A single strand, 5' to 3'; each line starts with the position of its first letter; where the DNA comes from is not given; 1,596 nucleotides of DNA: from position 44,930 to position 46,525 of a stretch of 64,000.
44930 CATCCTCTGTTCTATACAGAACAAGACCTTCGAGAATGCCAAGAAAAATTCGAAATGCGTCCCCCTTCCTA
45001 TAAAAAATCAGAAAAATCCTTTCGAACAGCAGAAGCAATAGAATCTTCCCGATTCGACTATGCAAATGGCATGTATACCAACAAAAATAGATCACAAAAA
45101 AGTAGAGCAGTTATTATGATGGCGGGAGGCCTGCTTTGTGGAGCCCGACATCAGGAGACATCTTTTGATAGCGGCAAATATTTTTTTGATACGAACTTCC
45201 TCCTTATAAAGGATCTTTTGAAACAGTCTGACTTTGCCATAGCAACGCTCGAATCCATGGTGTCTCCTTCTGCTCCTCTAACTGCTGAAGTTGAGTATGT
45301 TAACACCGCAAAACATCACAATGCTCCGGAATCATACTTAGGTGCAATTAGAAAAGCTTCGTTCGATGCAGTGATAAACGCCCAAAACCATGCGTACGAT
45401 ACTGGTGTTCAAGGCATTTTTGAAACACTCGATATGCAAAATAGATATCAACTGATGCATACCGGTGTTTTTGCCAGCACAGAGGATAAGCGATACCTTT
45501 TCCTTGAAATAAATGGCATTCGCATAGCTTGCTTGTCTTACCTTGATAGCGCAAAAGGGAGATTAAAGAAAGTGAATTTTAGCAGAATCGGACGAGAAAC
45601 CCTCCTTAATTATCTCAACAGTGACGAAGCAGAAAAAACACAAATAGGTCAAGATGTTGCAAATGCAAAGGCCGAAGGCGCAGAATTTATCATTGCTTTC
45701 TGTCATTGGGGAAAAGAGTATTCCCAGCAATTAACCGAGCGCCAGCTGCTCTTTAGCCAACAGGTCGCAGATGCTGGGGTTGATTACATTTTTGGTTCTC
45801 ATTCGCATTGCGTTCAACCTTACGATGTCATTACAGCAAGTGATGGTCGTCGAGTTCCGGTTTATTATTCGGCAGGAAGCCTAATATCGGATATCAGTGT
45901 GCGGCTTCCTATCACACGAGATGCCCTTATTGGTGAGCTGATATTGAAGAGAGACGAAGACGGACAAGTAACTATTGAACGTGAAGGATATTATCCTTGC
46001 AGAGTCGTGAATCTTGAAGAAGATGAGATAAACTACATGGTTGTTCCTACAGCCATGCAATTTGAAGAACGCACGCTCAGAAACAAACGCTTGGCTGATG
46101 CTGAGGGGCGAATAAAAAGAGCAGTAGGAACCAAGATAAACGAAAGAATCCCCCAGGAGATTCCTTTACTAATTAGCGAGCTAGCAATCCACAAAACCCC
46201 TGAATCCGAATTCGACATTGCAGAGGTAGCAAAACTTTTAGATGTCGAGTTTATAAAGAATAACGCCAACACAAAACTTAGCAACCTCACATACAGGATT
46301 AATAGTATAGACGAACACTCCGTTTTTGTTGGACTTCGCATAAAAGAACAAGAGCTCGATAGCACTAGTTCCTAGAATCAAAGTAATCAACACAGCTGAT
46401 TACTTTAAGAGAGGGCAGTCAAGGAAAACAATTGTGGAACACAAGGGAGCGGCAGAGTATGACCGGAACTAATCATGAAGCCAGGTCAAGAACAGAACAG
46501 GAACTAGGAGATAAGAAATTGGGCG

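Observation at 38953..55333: Composite low-GC accessory array: a 16-kb one-directional locus that matches no known teichoic-acid, dlt or poly-gamma-glutamate gene set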

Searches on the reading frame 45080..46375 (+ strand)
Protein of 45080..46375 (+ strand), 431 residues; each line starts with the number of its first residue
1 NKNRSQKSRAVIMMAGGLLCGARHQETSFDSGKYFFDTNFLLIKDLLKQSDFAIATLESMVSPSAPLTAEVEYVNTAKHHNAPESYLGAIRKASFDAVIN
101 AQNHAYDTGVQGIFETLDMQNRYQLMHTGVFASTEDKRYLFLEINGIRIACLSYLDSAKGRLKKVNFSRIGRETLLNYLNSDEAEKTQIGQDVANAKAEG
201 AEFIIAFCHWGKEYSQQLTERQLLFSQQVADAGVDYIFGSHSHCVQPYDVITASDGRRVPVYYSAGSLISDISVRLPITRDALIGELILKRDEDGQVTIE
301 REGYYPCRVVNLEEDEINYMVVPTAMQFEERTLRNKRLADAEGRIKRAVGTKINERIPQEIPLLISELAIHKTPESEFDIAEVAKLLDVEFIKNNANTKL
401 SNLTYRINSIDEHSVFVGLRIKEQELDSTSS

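Call 28: search_solved_structures(query=window:45080-46375:+, max_evalue=0.01, show_alignments=3)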
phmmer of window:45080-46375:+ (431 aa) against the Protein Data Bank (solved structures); distinct sequences matched with E-value up to 0.01: 3.
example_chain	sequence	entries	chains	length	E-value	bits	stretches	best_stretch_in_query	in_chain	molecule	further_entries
8gqb_A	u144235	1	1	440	4.9e-05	25.8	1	43-153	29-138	Poly-gamma-glutamate synthesis protein (Capsule biosynthesis protein)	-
8gq9_A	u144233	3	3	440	4.9e-05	25.8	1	43-153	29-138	Poly-gamma-glutamate synthesis protein (Capsule biosynthesis protein)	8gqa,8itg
8ith_A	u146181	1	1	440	0.00024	23.6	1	43-153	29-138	Poly-gamma-glutamate synthesis protein (Capsule biosynthesis protein)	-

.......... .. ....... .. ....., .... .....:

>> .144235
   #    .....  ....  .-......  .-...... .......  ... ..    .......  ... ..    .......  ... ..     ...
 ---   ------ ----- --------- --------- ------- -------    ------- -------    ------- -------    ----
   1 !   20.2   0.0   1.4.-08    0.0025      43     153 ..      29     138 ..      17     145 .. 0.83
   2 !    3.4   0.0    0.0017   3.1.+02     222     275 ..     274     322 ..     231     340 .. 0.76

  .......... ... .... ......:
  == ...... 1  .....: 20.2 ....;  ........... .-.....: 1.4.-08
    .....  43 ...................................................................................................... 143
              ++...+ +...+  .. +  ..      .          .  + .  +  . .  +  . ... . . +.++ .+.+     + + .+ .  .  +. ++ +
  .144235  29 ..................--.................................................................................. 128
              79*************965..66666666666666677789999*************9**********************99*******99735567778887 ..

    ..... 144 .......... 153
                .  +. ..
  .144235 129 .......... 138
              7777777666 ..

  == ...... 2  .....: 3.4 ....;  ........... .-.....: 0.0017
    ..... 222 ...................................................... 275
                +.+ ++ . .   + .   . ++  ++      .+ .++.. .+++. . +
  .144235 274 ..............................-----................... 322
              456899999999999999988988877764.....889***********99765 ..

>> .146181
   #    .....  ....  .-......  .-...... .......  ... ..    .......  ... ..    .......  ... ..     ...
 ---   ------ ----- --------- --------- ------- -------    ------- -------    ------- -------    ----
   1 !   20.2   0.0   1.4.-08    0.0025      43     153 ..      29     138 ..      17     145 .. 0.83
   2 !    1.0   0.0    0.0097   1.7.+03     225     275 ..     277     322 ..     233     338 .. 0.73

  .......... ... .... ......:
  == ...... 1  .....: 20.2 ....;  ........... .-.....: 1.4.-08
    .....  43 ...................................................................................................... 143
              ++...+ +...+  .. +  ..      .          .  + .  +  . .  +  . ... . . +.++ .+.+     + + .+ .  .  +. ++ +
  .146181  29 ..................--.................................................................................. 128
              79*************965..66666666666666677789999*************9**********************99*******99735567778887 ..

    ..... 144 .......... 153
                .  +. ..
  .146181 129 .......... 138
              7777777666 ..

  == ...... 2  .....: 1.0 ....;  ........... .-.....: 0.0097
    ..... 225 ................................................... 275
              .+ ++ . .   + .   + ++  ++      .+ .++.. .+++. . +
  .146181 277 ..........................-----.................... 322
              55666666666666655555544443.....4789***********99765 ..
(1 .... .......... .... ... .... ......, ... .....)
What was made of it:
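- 43925..46375 (+): O4: cytoplasmic LRR_5 (BspA-type) plus PGA_cap protein (816 aa). The PGA_cap domain (aa 397-656) lacks the Asp11 equivalent ('MMAGGL'). The only PDB sequence match is MslH (call 28).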
